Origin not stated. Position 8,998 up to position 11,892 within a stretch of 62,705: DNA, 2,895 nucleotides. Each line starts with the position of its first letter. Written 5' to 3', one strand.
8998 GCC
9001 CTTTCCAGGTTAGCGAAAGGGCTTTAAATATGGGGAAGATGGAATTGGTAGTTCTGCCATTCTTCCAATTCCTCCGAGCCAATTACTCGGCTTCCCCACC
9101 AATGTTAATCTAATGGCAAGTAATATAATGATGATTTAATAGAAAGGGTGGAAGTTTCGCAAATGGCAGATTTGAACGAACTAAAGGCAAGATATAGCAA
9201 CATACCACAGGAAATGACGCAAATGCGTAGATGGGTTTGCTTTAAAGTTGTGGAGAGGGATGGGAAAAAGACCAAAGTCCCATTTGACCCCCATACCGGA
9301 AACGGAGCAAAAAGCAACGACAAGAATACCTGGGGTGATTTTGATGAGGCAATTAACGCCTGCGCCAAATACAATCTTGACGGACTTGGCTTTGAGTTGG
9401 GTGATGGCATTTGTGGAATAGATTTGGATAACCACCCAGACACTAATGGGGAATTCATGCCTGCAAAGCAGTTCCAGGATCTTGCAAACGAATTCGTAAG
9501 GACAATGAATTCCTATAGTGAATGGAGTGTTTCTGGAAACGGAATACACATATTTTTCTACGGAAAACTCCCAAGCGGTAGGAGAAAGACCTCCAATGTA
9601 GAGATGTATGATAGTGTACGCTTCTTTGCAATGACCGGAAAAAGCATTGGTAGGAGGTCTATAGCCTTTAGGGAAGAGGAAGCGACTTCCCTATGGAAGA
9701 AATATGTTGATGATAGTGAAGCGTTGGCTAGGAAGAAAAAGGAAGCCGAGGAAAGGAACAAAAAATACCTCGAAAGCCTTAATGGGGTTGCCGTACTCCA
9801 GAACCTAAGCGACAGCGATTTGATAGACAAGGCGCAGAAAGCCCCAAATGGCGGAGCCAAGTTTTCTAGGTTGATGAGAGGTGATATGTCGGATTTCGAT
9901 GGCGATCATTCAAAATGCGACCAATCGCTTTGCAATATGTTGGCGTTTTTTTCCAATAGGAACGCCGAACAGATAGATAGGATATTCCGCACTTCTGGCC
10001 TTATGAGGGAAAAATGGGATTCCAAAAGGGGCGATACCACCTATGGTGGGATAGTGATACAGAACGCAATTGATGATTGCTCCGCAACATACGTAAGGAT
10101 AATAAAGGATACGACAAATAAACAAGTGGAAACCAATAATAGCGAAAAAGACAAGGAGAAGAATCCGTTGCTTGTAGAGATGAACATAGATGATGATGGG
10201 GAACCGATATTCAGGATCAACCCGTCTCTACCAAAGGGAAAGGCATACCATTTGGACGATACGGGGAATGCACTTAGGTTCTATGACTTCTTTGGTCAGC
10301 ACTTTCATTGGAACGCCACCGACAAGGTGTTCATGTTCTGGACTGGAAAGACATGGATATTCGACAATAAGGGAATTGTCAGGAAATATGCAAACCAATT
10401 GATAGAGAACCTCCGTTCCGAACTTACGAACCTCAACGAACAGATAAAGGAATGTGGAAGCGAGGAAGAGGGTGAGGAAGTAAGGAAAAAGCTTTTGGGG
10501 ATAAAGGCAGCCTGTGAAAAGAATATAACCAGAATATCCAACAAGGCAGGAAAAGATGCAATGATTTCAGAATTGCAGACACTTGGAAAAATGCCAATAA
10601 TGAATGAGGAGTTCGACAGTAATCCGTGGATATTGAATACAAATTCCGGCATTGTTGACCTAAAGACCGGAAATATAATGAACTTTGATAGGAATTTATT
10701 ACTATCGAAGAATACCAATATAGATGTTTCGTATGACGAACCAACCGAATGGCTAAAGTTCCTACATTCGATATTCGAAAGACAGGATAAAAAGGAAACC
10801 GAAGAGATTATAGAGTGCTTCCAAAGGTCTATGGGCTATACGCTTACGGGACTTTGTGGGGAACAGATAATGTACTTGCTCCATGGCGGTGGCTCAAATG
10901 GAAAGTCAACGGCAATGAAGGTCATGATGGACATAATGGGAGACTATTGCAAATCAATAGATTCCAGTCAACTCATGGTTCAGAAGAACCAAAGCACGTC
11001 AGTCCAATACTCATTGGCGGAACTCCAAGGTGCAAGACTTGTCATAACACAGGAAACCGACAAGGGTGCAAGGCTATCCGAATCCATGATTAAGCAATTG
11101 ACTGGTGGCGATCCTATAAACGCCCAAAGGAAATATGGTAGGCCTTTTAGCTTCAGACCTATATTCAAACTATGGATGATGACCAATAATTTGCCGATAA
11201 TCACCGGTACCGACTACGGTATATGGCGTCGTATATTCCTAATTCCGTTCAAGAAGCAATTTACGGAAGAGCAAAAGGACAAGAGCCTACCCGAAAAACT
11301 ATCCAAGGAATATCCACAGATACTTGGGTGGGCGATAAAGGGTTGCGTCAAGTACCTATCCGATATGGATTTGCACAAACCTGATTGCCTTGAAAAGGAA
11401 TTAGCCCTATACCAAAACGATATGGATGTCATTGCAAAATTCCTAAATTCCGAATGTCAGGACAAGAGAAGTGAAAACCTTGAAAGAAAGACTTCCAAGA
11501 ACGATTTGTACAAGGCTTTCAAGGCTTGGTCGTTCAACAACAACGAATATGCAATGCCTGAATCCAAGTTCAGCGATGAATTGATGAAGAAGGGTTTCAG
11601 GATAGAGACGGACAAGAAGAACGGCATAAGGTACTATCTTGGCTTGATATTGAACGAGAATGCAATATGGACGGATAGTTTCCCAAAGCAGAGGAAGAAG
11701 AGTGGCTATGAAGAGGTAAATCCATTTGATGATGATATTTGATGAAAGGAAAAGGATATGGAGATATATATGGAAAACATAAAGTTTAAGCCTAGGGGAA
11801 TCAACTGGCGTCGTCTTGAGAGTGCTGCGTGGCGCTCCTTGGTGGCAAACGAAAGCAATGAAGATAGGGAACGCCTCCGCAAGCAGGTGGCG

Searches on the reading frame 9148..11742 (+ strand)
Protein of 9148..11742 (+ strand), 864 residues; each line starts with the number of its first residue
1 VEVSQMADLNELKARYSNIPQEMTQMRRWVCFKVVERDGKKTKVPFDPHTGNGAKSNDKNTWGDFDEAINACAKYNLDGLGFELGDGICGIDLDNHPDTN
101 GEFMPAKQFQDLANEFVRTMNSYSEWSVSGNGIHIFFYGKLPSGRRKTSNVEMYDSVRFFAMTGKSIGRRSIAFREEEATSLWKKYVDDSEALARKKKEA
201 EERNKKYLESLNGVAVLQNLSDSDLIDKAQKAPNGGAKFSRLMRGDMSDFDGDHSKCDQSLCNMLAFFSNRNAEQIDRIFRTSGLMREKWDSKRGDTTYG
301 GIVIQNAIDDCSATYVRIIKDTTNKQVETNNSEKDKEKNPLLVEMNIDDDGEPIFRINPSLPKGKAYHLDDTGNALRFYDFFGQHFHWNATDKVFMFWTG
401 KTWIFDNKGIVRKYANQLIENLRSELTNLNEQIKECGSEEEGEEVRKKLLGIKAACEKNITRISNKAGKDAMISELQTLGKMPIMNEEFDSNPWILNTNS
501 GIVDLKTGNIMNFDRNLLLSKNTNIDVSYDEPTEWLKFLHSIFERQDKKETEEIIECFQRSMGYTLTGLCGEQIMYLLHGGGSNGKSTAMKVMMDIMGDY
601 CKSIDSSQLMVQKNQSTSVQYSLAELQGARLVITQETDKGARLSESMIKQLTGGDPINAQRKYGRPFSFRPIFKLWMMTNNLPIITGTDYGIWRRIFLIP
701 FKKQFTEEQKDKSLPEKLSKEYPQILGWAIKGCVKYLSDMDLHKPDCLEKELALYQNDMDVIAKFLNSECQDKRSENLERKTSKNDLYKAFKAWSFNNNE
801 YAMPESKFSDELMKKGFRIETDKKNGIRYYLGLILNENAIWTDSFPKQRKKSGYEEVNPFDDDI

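Call 22: search_protein_families(library=pfam, proteins=[window:9148-11742:+], max_evalue=0.01)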
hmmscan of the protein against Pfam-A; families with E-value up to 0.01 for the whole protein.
window:9148-11742:+ (864 aa): 4 families
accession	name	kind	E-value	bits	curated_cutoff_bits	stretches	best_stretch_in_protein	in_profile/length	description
PF22763.1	NrS1-1_pol-like_HBD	-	2.7e-25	88.5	27.9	1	254-315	1-62/64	NrS-1 polymerase HBD domain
PF08706.16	D5_N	-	8.6e-23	81.7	22.4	1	375-544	1-145/145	D5 N terminal like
PF19263.5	DUF5906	-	1.5e-15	58.3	27.6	1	578-695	1-114/114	Family of unknown function (DUF5906)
PF03288.22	Pox_D5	-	2.4e-05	25.1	21.4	1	758-818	2-62/86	Poxvirus D5 protein-like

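Call 91: search_solved_structures(query=window:9148-11739:+, max_evalue=0.01)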
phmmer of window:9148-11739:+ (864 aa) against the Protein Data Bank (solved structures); distinct sequences matched with E-value up to 0.01: 8.
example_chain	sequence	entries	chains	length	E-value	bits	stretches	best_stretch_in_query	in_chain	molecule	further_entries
7ola_A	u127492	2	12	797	6.7e-44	153.4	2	17-320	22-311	DNA primase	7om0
6k9a_A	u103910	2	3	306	8.5e-32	113.4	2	23-170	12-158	Primase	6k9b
6a9w_A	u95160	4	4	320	1.3e-31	112.7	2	23-170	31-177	Primase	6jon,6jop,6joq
7rr3_A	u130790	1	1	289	3.9e-31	111.2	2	23-170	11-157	Primase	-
7rr4_A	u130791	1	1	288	1.2e-30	109.5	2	25-170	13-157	Primase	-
8iqh_A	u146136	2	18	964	1.9e-13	52.7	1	420-710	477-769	Putative primase C962R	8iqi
9ivf_A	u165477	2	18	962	2e-13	52.6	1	420-723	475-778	Putative primase C962R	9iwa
8wvz_A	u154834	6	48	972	2e-13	52.6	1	420-723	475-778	Putative primase C962R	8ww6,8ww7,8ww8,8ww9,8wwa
